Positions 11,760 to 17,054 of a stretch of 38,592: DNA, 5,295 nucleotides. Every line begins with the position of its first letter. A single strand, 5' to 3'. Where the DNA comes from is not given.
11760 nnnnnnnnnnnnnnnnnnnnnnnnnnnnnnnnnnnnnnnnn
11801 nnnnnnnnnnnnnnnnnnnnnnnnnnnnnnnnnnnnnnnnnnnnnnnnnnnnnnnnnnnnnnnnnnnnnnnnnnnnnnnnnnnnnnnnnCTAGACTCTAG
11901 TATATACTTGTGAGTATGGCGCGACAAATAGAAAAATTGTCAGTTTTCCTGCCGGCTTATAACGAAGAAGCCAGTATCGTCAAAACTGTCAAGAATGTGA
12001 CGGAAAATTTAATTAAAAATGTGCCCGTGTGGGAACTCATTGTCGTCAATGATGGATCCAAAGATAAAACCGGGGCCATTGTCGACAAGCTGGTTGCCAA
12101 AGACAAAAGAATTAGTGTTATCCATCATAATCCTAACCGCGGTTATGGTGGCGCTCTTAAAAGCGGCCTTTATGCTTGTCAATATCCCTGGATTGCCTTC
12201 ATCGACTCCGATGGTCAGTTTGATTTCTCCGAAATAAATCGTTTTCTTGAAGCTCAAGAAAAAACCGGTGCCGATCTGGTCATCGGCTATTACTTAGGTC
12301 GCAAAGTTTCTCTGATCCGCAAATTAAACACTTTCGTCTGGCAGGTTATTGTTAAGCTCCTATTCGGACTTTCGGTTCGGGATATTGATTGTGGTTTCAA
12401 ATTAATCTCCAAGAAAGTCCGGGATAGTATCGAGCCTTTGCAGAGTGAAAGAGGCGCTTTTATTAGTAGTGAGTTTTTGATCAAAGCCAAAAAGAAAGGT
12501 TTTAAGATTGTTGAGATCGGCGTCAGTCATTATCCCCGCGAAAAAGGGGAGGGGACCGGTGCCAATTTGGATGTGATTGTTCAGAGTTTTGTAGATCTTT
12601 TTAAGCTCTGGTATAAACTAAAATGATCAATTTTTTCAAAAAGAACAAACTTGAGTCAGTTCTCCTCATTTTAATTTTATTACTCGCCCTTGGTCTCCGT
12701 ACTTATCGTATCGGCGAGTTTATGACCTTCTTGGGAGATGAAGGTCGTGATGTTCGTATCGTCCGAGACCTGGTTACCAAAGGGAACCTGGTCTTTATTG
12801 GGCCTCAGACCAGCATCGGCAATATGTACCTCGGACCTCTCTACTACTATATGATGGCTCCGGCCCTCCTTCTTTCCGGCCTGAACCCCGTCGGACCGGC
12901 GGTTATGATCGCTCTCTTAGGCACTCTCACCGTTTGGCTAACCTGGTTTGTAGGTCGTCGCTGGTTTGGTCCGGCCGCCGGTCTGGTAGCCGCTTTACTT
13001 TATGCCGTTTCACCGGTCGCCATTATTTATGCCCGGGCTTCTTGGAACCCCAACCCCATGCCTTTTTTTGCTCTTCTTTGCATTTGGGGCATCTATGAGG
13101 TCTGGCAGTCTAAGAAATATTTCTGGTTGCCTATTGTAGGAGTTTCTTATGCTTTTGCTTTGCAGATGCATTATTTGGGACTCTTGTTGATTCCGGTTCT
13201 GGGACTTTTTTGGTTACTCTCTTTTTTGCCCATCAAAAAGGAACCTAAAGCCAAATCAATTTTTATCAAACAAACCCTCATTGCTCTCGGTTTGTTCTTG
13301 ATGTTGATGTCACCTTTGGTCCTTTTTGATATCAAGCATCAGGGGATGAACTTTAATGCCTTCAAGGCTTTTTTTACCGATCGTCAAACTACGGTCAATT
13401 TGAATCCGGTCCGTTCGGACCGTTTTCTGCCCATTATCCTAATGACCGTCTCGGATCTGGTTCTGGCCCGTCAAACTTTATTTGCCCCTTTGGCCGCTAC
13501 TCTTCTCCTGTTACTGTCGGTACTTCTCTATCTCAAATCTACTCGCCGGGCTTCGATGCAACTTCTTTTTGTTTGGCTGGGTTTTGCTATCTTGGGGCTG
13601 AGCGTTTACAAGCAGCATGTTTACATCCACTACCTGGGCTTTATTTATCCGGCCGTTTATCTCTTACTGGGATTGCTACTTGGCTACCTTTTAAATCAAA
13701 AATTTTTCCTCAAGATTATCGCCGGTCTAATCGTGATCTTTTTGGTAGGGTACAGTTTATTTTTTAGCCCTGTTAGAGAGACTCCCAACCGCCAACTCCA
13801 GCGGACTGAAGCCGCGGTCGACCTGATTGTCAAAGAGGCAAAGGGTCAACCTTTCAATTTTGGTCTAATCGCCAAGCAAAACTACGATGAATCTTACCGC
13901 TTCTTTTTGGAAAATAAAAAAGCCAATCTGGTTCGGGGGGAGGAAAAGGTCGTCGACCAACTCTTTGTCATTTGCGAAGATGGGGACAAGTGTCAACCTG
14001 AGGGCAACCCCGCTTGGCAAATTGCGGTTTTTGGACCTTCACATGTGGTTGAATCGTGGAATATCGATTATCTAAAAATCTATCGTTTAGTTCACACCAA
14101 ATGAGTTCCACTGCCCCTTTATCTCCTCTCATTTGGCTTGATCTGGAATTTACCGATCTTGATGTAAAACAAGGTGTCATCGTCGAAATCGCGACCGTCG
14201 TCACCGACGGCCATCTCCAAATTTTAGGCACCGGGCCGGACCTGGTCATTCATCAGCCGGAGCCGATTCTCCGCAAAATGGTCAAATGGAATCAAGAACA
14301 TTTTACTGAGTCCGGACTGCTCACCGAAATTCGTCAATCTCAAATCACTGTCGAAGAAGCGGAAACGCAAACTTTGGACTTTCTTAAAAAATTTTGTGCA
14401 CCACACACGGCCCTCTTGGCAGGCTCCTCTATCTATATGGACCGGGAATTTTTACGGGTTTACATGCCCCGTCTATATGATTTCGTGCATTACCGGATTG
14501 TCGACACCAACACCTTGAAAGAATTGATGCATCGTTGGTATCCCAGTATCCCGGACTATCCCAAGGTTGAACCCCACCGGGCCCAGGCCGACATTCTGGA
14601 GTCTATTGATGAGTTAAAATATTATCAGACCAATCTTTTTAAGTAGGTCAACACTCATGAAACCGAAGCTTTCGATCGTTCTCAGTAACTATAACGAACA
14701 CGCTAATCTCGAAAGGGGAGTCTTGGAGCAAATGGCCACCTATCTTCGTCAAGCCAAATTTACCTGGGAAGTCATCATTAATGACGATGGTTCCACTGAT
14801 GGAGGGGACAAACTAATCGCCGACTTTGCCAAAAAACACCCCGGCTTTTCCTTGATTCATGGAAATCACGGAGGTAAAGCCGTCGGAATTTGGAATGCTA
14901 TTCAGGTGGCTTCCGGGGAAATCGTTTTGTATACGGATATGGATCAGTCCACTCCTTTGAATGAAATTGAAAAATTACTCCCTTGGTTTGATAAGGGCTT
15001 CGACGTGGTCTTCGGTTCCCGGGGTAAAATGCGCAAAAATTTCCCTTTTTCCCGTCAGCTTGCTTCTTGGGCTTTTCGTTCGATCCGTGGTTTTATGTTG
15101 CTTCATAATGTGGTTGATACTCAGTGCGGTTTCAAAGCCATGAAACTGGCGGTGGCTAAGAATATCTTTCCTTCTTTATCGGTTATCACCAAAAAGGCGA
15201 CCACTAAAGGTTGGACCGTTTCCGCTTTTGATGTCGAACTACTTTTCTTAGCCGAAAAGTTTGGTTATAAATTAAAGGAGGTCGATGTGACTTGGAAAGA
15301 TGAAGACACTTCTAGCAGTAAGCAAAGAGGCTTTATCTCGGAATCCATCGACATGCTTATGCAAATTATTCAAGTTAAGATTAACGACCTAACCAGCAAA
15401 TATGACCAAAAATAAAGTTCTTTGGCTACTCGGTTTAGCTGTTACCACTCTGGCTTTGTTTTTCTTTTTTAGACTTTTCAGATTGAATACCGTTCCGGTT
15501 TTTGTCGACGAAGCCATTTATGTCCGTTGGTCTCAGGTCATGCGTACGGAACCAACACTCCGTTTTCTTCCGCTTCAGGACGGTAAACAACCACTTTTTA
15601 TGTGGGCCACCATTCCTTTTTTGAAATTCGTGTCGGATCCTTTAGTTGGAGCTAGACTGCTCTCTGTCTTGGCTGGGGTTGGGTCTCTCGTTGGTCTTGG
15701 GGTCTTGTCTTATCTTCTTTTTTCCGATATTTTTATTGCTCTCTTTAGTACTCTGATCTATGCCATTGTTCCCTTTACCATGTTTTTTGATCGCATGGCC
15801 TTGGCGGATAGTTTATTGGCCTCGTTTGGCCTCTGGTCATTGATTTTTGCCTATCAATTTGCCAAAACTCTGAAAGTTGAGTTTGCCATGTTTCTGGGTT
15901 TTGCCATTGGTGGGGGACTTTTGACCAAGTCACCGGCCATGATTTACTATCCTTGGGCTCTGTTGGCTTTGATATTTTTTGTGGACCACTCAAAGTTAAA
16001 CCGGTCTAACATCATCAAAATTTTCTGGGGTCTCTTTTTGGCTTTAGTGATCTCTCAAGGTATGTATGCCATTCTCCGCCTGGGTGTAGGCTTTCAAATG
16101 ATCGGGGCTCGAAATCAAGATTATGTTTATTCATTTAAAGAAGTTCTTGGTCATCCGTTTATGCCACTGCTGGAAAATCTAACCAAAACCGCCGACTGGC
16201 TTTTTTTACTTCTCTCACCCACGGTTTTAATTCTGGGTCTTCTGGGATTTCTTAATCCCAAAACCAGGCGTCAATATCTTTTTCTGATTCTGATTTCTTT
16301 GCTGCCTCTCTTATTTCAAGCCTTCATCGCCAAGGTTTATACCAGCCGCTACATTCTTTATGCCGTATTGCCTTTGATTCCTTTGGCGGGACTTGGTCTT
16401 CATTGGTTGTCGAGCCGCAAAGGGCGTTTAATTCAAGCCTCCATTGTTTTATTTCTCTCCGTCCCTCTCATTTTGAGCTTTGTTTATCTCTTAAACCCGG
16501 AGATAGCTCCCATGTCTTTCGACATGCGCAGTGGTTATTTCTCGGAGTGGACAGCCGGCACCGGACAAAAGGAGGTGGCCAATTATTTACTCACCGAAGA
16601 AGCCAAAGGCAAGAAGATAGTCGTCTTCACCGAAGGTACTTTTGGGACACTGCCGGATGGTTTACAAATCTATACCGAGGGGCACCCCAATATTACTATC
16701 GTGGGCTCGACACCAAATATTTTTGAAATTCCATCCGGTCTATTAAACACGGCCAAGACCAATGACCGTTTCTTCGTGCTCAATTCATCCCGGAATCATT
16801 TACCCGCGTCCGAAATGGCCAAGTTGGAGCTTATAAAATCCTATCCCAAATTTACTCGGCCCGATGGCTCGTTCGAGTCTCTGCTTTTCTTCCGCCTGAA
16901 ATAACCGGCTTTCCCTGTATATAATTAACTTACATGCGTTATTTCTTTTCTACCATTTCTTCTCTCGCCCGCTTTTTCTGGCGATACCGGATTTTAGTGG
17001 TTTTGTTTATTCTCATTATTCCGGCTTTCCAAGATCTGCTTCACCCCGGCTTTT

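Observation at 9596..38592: Very dense GT-C locus: candidate extracytoplasmic, polyprenyl-phosphate-sugar-driven glycan assembly system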

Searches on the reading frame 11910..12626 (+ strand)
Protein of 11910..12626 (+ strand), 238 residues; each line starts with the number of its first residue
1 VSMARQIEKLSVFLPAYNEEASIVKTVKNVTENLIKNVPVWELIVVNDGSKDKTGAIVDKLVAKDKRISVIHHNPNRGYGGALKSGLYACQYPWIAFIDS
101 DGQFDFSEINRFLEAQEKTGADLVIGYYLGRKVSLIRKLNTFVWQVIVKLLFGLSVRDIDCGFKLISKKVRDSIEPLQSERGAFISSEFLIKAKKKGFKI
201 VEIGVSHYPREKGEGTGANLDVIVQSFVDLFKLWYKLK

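Call 5: search_protein_families(library=pfam, max_evalue=0.01, proteins=[window:11910-12626:+])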
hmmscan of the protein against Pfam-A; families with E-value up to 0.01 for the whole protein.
window:11910-12626:+ (238 aa): 3 families
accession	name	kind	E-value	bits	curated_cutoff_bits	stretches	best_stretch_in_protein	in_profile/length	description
PF00535.33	Glycos_transf_2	-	2.8e-32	112.4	23.3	1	11-169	1-162/168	Glycosyl transferase family 2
PF10111.15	Glyco_tranf_2_2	-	2.8e-05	24.2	27.3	1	11-105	1-95/276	Glycosyltransferase like family 2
PF13641.12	Glyco_tranf_2_3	-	3.1e-05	24.5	27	1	10-101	3-96/230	Glycosyltransferase like family 2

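Call 34: search_protein_families(library=ncbifam, max_evalue=0.00001, proteins=[window:11910-12626:+])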
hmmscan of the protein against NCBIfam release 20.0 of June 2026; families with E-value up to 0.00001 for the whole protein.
window:11910-12626:+ (238 aa): 19 families
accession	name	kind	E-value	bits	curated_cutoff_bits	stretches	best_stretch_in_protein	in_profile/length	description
TIGR03937.1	PgaC_IcaA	equivalog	5.9e-21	74.9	422.3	1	5-110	42-144/407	poly-beta-1,6-N-acetyl-D-glucosamine synthase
NF007986.1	PRK10714.1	equivalog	3.4e-18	65.7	529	1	5-222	3-215/316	undecaprenyl-phosphate 4-deoxy-4-formamido-L-arabinose transferase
NF047683.1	TeichurnBiosyTuaG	equivalog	2.8e-17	63.2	400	1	3-119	1-114/252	teichuronic acid biosynthesis protein TuaG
NF041391.1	DPhHxTase_Halo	equivalog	2.1e-16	59.6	375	1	16-215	3-190/213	dolichyl-phosphate hexose transferase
TIGR04182.1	glyco_TIGR04182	equivalog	2.1e-15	56.9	325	1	10-216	2-199/293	S-layer glycoprotein N-glycosyltransferase AglJ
NF047588.1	GlcsyltransPgfSStrep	equivalog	2.3e-15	56.6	500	1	9-178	2-171/308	glycosyltransferase PgfS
NF058614.1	PPMAGASynPpgS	equivalog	2.6e-14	53.2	370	1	12-215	4-208/226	polyprenyl-phospho-N-acetylgalactosaminyl synthase PpgS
NF010496.0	PRK13915.1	equivalog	9.2e-13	47.9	262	1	4-101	27-126/307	glucosyl-3-phosphoglycerate synthase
NF007482.0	PRK10073.1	equivalog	2.8e-12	46.3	423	1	4-117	2-111/334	glycosyltransferase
NF041875.1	EPS_EpsD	equivalog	6.7e-10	38.9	370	1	10-127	1-115/325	exopolysaccharide biosynthesis glycosyltransferase EpsD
NF050050.1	ProtGlycPglI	equivalog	1.8e-09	37.4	500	1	8-128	2-119/306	GalNAc(5)-diNAcBac-PP-undecaprenol beta-1,3-glucosyltransferase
TIGR04283.1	glyco_like_mftF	equivalog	1.9e-09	37.4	182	1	10-113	1-97/221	TIGR04283 family arsenosugar biosynthesis glycosyltransferase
TIGR03111.1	glyc2_xrt_Gpos1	hypoth_equivalog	5.8e-09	35.2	363.95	1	6-142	47-182/439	TIGR03111 family XrtG-associated glycosyltransferase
NF038302.1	EPS_HpsE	equivalog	1e-08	34.6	300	1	9-103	2-98/307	hormogonium polysaccharide biosynthesis glycosyltransferase HpsE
TIGR03965.1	mycofact_glyco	equivalog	1.9e-08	33.7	280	1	7-102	73-165/467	mycofactocin biosynthesis glycosyltransferase MftF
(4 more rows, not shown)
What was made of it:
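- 11910..12626 (+): Soluble GT2 (238 aa) resembling ArnC, GtrB and PpgS; candidate polyprenyl-P-sugar synthase. NCBIfam PpgS 2.6e-14 over the full length (call 34).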

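Call 35: search_solved_structures(query=window:11910-12626:+, max_evalue=0.00001)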
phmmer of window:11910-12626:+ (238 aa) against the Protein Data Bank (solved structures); distinct sequences matched with E-value up to 0.00001: 14.
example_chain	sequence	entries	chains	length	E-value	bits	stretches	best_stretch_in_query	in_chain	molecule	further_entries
9bhc_C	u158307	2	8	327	4e-14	56.1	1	4-216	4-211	Undecaprenyl-phosphate 4-deoxy-4-formamido-L-arabinose transferase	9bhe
8vxh_A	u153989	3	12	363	5.3e-14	55.7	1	4-216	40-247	Undecaprenyl-phosphate 4-deoxy-4-formamido-L-arabinose transferase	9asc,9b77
9hwj_A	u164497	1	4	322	2e-11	47.3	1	6-217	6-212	Undecaprenyl-phosphate 4-deoxy-4-formamido-L-arabinose transferase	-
2z86_A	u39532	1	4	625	1.4e-10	44.5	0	5-114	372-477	Chondroitin synthase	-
2z87_A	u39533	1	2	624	1.4e-10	44.5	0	5-114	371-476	Chondroitin synthase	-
5eke_A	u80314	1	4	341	1.5e-09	41.1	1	9-190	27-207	Uncharacterized glycosyltransferase sll0501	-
5ekp_C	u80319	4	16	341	1.5e-09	41.1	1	9-190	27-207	Uncharacterized glycosyltransferase sll0501 | Glycosyltransferase sll0501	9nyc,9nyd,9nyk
9nye_A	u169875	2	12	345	1.5e-09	41.1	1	9-190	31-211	Glycosyltransferase sll0501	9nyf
5hea_A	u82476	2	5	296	4.4e-09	39.6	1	8-124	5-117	Putative glycosyltransferase (GalT1)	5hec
3bcv_A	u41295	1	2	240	6.5e-08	35.7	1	7-118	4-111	Putative glycosyltransferase protein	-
6p61_A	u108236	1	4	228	4.4e-07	33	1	8-129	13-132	Glycosyltransferase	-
3l7m_A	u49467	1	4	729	3.1e-06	30.2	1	8-119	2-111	Teichoic acid biosynthesis protein F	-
3l7i_A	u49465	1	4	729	3.1e-06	30.2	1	8-119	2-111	Teichoic acid biosynthesis protein F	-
3l7j_A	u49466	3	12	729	3.1e-06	30.2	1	8-119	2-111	Teichoic acid biosynthesis protein F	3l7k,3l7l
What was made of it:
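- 11910..12626 (+): Best PDB matches are ArnC at 4e-14 over residues 4-216 and GtrB at 1.5e-9 (call 35).
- They also hit generic GT2 families (PgaC, chondroitin synthase N-terminus; calls 34, 35), so their lipid-phosphate acceptor is not established. ArnC is the best solved relative of 11910 (call 35).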

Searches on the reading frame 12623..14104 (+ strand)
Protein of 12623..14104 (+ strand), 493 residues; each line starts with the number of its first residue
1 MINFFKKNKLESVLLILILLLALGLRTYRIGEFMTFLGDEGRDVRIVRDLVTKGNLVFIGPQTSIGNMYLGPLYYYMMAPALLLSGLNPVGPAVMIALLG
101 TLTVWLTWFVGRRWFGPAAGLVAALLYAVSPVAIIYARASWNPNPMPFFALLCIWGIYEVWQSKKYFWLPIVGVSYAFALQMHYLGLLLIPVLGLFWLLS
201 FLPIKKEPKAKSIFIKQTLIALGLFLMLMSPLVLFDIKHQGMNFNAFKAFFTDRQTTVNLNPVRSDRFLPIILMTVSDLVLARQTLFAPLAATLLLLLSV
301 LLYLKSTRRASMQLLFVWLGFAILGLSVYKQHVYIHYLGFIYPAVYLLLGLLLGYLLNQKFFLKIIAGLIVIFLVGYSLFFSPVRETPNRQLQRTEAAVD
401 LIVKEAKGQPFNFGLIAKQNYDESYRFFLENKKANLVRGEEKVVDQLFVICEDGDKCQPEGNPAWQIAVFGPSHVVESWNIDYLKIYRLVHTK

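Call 4: search_protein_families(library=pfam, max_evalue=0.01, proteins=[window:12623-14104:+])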
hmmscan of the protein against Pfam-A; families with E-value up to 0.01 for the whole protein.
window:12623-14104:+ (493 aa): 2 families
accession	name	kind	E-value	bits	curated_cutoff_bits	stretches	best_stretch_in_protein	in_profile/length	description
PF13231.12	PMT_2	-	2.8e-11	44.3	26.1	1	72-227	4-152/160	Dolichyl-phosphate-mannose-protein mannosyltransferase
PF02516.20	STT3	-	9.2e-06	25.8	24.5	1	94-250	100-258/405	Oligosaccharyl transferase STT3, N-terminal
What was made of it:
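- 12623..14104 (+): GT-C, PMT_2 type (493 aa). PMT_2 2.8e-11 (44.3 bits) and STT3 N-terminal 25.8 bits (call 4).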

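Call 78: search_solved_structures(query=window:12623-14104:+, max_evalue=0.1)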
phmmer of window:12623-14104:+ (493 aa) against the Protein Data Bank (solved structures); distinct sequences matched with E-value up to 0.1: 0.

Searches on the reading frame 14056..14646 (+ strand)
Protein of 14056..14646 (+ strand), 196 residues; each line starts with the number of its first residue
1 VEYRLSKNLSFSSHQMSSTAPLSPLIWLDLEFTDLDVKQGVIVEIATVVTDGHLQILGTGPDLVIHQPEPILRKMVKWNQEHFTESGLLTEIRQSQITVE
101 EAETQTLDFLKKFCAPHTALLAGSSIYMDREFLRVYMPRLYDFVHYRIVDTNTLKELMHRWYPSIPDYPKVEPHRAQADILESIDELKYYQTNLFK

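Call 5: search_protein_families(library=pfam, max_evalue=0.01, proteins=[window:14056-14646:+])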
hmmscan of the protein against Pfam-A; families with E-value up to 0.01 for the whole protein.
window:14056-14646:+ (196 aa): 1 family
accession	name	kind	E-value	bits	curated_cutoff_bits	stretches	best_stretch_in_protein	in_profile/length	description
PF00929.31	RNase_T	-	3.8e-23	83.3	24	1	26-186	1-163/164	Exonuclease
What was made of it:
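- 14101..14646 (+): RNase_T-type 3'-5' exonuclease embedded in the locus; probably not part of the glycan machinery. RNase_T 3.8e-23 (call 5).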

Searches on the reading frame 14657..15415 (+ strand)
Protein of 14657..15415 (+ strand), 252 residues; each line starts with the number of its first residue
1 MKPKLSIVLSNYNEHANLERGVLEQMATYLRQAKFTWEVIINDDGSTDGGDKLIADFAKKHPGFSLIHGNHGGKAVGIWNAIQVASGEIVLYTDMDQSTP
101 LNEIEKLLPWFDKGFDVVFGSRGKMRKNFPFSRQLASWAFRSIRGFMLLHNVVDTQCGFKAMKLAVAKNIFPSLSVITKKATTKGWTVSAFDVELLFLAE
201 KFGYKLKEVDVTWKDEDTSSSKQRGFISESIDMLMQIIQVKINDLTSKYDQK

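Call 5: search_protein_families(library=pfam, max_evalue=0.01, proteins=[window:14657-15415:+])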
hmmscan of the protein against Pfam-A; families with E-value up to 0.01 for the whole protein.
window:14657-15415:+ (252 aa): 2 families
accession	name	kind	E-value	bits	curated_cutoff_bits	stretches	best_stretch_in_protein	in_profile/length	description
PF00535.33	Glycos_transf_2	-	7.1e-21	75.3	23.3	1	6-171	1-168/168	Glycosyl transferase family 2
PF22177.2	PBP1_XylR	-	0.0078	16.9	27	0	12-47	6-41/98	XylR N-terminal domain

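Call 34: search_protein_families(library=ncbifam, max_evalue=0.00001, proteins=[window:14657-15415:+])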
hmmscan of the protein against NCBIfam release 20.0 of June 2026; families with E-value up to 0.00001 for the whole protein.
window:14657-15415:+ (252 aa): 12 families
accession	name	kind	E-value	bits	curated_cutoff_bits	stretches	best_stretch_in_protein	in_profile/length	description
NF007482.0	PRK10073.1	equivalog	3.1e-13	49.4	423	1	2-100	5-99/334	glycosyltransferase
NF047588.1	GlcsyltransPgfSStrep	equivalog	1.2e-12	47.7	500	1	4-162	2-159/308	glycosyltransferase PgfS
NF007986.1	PRK10714.1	equivalog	4.3e-12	45.7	529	1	4-158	7-160/316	undecaprenyl-phosphate 4-deoxy-4-formamido-L-arabinose transferase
NF041391.1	DPhHxTase_Halo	equivalog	5.2e-12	45.2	375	1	11-216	3-186/213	dolichyl-phosphate hexose transferase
TIGR03937.1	PgaC_IcaA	equivalog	4.3e-11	42.4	422.3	1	3-96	45-135/407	poly-beta-1,6-N-acetyl-D-glucosamine synthase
NF041875.1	EPS_EpsD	equivalog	4.3e-10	39.5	370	1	5-116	1-109/325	exopolysaccharide biosynthesis glycosyltransferase EpsD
NF038302.1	EPS_HpsE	equivalog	3.8e-09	35.9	300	1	4-102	2-102/307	hormogonium polysaccharide biosynthesis glycosyltransferase HpsE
NF053739.1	GlytfEpsEBac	equivalog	5.2e-09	35.5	450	1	3-116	1-112/265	glycosyltransferase EpsE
NF050050.1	ProtGlycPglI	equivalog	3.7e-08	33.1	500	1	2-121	1-118/306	GalNAc(5)-diNAcBac-PP-undecaprenol beta-1,3-glucosyltransferase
NF047683.1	TeichurnBiosyTuaG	equivalog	2.6e-07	30.5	400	1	2-111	5-111/252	teichuronic acid biosynthesis protein TuaG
TIGR04283.1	glyco_like_mftF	equivalog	4.1e-06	26.5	182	1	5-111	1-97/221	TIGR04283 family arsenosugar biosynthesis glycosyltransferase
NF010496.0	PRK13915.1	equivalog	6.4e-06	25.5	262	1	4-99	32-129/307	glucosyl-3-phosphoglycerate synthase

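Call 36: search_solved_structures(query=window:14657-15415:+, max_evalue=0.00001)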
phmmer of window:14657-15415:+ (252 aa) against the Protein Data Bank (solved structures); distinct sequences matched with E-value up to 0.00001: 11.
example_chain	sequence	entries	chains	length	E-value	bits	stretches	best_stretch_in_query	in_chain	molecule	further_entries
5ekp_C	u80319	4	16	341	9.2e-11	44.8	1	4-164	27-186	Uncharacterized glycosyltransferase sll0501 | Glycosyltransferase sll0501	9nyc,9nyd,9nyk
9nye_A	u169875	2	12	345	9.5e-11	44.8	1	4-164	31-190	Glycosyltransferase sll0501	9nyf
5eke_A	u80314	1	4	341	1.1e-10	44.5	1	4-164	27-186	Uncharacterized glycosyltransferase sll0501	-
9bhc_C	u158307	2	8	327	2.1e-10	43.7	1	4-129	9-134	Undecaprenyl-phosphate 4-deoxy-4-formamido-L-arabinose transferase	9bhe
8vxh_A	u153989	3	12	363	2.6e-10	43.3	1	4-129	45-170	Undecaprenyl-phosphate 4-deoxy-4-formamido-L-arabinose transferase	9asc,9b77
5mlz_A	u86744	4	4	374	8.7e-10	41.6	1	4-170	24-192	Dolichol monophosphate mannose synthase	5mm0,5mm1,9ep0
9hwj_A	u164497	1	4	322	6.5e-08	35.5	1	4-131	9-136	Undecaprenyl-phosphate 4-deoxy-4-formamido-L-arabinose transferase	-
3bcv_A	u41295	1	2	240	2.8e-07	33.4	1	3-97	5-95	Putative glycosyltransferase protein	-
6yv7_B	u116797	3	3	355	3.3e-06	29.9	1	2-103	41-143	Glycosyl transferase, family 2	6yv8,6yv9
6yv7_A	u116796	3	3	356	3.3e-06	29.9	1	2-103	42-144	Glycosyl transferase, family 2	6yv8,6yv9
5hea_A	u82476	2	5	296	7.2e-06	28.8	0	6-132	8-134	Putative glycosyltransferase (GalT1)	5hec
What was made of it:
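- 11910 and 14657 have ArnC, GtrB and DPMS as best solved relatives (calls 35, 36).
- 14657..15415 (+): Soluble GT2 (252 aa) resembling GtrB, ArnC and DPMS; candidate polyprenyl-P-sugar synthase. PDB matches: GtrB 9.2e-11, ArnC 2.1e-10, DPMS 8.7e-10 (call 36).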

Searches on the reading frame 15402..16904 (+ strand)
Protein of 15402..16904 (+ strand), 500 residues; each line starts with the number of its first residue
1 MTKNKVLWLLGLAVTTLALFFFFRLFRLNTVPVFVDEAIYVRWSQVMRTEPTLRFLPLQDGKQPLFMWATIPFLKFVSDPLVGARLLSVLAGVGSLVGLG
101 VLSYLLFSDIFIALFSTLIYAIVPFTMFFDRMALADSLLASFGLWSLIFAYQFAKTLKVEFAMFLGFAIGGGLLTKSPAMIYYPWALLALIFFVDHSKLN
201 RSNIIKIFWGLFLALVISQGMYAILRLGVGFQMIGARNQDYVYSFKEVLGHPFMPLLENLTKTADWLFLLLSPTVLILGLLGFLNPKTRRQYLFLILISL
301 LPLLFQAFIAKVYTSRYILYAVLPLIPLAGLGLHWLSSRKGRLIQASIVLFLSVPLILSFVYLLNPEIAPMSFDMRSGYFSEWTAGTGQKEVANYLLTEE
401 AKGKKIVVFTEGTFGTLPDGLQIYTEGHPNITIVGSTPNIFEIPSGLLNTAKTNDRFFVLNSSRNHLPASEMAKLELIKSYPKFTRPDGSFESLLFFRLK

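Call 4: search_protein_families(library=pfam, max_evalue=0.01, proteins=[window:15402-16904:+])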
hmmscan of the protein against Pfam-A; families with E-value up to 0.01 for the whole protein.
window:15402-16904:+ (500 aa): 2 families
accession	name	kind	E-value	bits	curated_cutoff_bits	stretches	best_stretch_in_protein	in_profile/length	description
PF13231.12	PMT_2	-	4.8e-10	40.3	26.1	1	64-217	4-155/160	Dolichyl-phosphate-mannose-protein mannosyltransferase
PF02366.24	PMT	-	1.4e-07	31.8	22.7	1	61-208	61-215/245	Dolichyl-phosphate-mannose-protein mannosyltransferase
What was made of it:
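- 15402..16904 (+): GT-C, PMT_2/PMT type (500 aa). PMT_2 4.8e-10 and PMT 1.4e-7 (call 4).
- PMT (PF02366) hit for 15402 at 31.8 bits, above the cut-off (call 4).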

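Call 79: search_solved_structures(query=window:15402-16904:+, max_evalue=0.1)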
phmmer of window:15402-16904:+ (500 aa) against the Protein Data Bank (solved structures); distinct sequences matched with E-value up to 0.1: 0.

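Call 86: search_solved_structures(query=A4, max_evalue=1)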
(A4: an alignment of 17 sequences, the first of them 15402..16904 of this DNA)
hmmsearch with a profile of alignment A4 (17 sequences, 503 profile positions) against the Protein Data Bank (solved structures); distinct sequences matched with E-value up to 1: 0.
